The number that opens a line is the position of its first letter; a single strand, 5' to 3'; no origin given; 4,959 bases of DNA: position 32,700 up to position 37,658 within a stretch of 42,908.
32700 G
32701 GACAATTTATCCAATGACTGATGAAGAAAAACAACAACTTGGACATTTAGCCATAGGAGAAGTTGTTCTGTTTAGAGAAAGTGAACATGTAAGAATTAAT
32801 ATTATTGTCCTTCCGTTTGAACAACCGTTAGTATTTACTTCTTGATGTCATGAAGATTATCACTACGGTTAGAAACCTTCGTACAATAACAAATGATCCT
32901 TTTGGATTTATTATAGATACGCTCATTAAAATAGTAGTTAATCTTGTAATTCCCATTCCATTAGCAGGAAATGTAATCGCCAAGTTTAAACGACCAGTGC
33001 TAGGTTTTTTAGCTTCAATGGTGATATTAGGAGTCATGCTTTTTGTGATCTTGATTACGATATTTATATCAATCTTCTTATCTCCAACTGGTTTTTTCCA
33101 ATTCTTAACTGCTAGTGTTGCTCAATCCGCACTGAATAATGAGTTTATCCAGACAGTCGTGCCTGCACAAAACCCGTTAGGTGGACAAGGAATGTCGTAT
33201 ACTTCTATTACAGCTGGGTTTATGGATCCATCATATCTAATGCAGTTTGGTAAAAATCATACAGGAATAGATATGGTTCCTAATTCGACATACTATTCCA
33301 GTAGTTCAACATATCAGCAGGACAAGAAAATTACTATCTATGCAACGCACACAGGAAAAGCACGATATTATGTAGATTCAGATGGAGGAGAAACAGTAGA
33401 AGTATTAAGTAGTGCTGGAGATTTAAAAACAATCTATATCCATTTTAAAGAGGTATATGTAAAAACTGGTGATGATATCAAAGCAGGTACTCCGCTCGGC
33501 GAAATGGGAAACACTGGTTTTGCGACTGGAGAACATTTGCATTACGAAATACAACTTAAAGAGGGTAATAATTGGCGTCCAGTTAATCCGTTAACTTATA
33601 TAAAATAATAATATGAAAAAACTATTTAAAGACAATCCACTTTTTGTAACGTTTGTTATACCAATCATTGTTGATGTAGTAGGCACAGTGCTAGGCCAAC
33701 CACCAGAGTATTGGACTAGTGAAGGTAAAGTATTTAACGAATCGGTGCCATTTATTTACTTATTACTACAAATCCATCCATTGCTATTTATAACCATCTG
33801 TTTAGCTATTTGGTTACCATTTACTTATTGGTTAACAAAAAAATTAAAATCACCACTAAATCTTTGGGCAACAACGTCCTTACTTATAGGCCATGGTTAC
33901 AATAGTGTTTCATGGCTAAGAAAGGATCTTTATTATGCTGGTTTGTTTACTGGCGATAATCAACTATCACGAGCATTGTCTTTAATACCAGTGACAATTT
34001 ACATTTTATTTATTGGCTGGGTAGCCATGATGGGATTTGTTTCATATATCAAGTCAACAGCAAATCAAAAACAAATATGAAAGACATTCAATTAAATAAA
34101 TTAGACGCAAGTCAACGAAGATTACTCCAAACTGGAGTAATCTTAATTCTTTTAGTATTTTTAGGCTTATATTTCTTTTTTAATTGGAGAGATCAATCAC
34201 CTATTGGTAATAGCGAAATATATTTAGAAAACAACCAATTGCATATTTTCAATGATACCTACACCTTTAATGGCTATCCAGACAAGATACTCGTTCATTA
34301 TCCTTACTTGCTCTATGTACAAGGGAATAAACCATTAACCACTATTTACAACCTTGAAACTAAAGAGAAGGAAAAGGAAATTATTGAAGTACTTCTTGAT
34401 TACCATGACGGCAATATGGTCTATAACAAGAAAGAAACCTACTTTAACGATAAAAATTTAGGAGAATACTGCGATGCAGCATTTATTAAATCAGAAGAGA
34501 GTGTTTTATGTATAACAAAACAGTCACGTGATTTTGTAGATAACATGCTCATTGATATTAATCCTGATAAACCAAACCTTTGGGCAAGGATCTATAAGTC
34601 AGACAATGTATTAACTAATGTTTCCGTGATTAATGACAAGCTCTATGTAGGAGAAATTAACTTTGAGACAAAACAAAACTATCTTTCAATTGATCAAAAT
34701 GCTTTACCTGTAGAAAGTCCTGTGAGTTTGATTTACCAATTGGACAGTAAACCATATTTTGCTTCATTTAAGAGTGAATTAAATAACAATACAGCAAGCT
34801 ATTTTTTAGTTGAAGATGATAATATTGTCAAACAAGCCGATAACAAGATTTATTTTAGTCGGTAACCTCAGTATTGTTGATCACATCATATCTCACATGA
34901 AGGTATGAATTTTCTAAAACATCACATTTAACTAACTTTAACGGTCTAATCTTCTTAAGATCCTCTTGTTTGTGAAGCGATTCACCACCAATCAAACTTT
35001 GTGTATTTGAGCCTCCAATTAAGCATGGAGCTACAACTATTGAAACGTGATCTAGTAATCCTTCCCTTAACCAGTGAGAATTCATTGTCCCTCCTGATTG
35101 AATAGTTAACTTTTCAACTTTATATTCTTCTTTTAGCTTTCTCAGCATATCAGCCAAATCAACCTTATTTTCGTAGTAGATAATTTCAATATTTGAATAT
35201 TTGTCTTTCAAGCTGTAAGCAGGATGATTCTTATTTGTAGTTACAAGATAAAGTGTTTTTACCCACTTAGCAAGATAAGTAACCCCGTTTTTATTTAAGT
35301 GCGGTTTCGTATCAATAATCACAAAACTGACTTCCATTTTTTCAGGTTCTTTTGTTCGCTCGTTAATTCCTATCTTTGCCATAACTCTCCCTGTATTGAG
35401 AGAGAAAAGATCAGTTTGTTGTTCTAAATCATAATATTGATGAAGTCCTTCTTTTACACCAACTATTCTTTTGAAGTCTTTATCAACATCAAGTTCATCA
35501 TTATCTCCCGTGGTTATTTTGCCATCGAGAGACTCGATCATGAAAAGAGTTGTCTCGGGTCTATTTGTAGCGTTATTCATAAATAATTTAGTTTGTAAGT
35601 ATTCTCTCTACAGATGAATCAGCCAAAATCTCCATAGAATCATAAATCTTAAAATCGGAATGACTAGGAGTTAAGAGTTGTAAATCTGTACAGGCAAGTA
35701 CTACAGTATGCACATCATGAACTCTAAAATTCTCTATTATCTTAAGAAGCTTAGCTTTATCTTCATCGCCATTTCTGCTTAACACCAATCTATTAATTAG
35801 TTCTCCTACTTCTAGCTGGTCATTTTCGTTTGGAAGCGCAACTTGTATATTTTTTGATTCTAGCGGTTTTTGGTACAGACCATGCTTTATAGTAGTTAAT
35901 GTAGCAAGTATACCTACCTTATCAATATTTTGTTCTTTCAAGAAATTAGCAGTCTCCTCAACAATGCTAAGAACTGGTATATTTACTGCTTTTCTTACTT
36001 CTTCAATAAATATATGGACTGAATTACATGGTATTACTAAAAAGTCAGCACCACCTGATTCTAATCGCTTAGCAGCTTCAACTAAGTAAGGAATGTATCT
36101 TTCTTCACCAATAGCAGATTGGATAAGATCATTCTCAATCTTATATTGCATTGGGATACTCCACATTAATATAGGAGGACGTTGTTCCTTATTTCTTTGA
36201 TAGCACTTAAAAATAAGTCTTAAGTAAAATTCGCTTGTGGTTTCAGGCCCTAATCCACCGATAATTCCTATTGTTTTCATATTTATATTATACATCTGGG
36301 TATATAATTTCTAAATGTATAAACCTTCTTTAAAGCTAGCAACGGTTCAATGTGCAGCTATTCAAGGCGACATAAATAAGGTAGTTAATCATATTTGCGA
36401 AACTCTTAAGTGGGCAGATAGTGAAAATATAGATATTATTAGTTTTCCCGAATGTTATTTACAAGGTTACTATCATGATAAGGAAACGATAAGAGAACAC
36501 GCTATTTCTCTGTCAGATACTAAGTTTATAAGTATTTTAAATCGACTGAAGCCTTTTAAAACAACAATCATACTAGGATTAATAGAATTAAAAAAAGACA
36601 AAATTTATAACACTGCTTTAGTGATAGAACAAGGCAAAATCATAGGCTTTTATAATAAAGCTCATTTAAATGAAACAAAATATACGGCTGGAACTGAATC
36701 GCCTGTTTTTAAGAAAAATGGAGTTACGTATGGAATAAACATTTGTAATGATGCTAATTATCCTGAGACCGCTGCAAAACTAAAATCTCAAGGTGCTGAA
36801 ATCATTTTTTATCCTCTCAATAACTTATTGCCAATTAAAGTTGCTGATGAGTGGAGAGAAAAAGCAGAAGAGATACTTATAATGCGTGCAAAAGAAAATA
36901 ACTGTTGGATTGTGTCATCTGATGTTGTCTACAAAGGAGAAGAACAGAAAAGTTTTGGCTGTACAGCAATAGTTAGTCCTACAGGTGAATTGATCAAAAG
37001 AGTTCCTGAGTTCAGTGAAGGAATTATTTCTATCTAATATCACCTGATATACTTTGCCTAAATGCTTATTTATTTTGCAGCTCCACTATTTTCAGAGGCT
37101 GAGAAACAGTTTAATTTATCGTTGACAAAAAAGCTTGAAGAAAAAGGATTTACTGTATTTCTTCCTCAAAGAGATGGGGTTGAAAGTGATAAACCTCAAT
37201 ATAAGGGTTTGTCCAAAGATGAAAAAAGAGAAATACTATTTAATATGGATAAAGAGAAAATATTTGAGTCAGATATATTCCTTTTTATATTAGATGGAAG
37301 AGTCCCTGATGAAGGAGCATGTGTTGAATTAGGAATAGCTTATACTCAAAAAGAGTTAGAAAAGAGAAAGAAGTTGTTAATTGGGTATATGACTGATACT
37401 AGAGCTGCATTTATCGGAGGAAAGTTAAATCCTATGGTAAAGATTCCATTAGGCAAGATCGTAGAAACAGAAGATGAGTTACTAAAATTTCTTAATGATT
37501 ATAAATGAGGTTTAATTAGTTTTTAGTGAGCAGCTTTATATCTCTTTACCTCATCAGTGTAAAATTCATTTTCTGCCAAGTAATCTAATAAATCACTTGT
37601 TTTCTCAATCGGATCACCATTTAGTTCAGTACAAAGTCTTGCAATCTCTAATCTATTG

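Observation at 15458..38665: About 23-kb AT-rich island with a complete-looking monoderm conjugation toolkit inserted in the 3' end of a yibE/F-like gene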

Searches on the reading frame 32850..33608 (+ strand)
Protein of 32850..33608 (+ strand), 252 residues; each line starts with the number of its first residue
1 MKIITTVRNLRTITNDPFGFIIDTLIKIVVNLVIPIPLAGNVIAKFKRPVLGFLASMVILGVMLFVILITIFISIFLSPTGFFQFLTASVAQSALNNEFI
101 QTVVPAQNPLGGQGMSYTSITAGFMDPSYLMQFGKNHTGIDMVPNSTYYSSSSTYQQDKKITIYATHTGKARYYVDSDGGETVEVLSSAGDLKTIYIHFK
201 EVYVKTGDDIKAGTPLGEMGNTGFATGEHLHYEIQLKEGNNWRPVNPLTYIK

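Call 8: search_protein_families(library=pfam, proteins=[window:32850-33608:+], max_evalue=0.01)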
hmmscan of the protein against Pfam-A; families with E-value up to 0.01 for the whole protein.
window:32850-33608:+ (252 aa): 1 family
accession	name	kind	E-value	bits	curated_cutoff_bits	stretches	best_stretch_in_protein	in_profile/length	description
PF01551.29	Peptidase_M23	-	5.9e-17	62.1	28.7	1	158-246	11-95/96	Peptidase family M23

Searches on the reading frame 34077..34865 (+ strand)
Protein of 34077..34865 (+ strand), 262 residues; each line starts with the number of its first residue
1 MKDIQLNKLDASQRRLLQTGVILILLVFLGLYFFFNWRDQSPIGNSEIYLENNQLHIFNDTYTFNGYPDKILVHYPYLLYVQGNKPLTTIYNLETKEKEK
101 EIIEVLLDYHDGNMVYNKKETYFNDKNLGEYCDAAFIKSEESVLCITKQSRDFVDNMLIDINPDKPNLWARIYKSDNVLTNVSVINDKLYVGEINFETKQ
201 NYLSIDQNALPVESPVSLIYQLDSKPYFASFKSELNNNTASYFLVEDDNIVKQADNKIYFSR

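Call 8: search_protein_families(library=pfam, proteins=[window:34077-34865:+], max_evalue=0.01)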
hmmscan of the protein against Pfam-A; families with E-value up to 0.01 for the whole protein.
window:34077-34865:+ (262 aa): 0 families

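Call 63: search_solved_structures(query=A4, max_evalue=10)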
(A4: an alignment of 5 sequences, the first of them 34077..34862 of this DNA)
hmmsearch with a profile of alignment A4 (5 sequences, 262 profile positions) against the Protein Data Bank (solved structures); distinct sequences matched with E-value up to 10: 3.
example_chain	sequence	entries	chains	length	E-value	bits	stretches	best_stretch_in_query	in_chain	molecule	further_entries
4mzv_A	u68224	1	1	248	0.092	15.2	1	154-225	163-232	Epithelial cell adhesion molecule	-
6i07_C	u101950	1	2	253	0.11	15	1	154-225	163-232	Epithelial cell adhesion molecule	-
3rot_A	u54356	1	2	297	0.37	13.2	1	139-230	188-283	ABC sugar transporter, periplasmic sugar binding protein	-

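Call 64: search_protein_families(library=ncbifam, proteins=[window:34077-34865:+], max_evalue=0.01)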
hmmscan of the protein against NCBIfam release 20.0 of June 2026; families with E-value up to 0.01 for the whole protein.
window:34077-34865:+ (262 aa): 0 families

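Call 65: predict_structure(protein=window:34077-34862:+)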
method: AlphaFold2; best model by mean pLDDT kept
length: 262 residues; sequences in the alignment: 1
mean_pLDDT: 47.4   pTM: 0.31
mean pLDDT of the five models: 47.4, 39.3, 38.1, 37.1, 36.5
residues with pLDDT >= 90: 14; 70-90: 14; 50-70: 46; < 50: 188
segments of 3 or more residues with pLDDT < 50: 40-46, 75-77, 84-251, 257-262
pLDDT, mean of each block of 10 residues (from residue 1): 66 86 94 71 48 64 57 50 43 43 45 39 34 36 35 34 35 36 35 35 42 41 39 39 40 48 38
secondary structure, 60 per line:
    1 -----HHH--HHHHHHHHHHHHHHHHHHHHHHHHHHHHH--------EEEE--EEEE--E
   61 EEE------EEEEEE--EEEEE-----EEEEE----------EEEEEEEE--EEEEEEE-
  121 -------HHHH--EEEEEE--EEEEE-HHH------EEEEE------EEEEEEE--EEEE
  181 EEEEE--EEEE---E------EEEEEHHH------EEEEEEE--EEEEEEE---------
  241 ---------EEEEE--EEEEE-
elements in order: H11-39 E48-51 E54-57 E60-63 E70-75 E78-82 E88-92 E103-110 E113-119 H128-131 E134-139 E142-146 E157-161 E168-174 E177-185 E188-191 E202-206 E216-222 E225-231 E250-254 E257-261

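Call 80: search_protein_families(library=phrogs, proteins=[window:34077-34865:+], max_evalue=0.001)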
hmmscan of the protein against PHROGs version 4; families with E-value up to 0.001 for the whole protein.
window:34077-34865:+ (262 aa): 0 families

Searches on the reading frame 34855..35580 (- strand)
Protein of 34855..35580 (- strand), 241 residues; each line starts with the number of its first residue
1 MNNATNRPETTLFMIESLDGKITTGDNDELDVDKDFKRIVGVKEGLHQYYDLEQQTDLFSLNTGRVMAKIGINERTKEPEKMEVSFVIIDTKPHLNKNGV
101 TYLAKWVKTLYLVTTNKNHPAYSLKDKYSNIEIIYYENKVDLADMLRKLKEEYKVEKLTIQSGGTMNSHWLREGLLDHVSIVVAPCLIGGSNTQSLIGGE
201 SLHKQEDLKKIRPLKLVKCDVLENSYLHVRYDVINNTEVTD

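Call 8: search_protein_families(library=pfam, proteins=[window:34855-35580:-], max_evalue=0.01)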
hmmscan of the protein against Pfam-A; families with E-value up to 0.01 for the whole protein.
window:34855-35580:- (241 aa): 1 family
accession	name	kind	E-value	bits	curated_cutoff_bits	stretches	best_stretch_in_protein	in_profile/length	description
PF01872.23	RibD_C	-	2e-18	67.3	24.1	1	11-215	4-184/197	RibD C-terminal domain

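Call 81: search_protein_families(library=padloc, proteins=[window:34855-35580:-], max_evalue=0.001)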
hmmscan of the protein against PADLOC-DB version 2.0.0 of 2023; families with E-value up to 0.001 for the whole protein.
window:34855-35580:- (241 aa): 0 families

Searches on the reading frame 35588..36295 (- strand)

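Call 8: search_protein_families(library=pfam, proteins=[window:35588-36295:-], max_evalue=0.01)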
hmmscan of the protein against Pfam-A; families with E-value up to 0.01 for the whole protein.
window:35588-36295:- (235 aa): 1 family
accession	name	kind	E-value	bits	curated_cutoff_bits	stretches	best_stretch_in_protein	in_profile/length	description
PF01177.27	Asp_Glu_race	-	1.1e-37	130.3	31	1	12-225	1-208/211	Asp/Glu/Hydantoin racemase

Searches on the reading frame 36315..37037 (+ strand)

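Call 9: search_protein_families(library=pfam, proteins=[window:36315-37037:+], max_evalue=0.01)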
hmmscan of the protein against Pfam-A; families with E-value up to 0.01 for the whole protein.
window:36315-37037:+ (240 aa): 1 family
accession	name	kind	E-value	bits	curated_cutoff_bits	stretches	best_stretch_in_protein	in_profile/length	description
PF00795.27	CN_hydrolase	-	1.2e-33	117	23.2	1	7-238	1-242/256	Carbon-nitrogen hydrolase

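Call 81: search_protein_families(library=padloc, proteins=[window:36315-37037:+], max_evalue=0.001)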
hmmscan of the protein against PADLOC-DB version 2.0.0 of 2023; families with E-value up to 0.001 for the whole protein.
window:36315-37037:+ (240 aa): 0 families

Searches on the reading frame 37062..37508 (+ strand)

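Call 9: search_protein_families(library=pfam, proteins=[window:37062-37508:+], max_evalue=0.01)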
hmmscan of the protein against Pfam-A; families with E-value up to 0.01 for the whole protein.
window:37062-37508:+ (148 aa): 2 families
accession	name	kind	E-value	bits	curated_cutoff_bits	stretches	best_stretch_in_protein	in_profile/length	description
PF05014.21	Nuc_deoxyrib_tr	-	1.2e-15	58.1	28.8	1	3-125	1-104/117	Nucleoside 2-deoxyribosyltransferase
PF15891.11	Nuc_deoxyri_tr2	-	6.6e-12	46.1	30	1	3-97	4-95/105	Nucleoside 2-deoxyribosyltransferase like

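Call 81: search_protein_families(library=padloc, proteins=[window:37062-37508:+], max_evalue=0.001)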
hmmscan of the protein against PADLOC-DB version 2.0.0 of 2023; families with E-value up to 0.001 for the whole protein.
window:37062-37508:+ (148 aa): 0 families
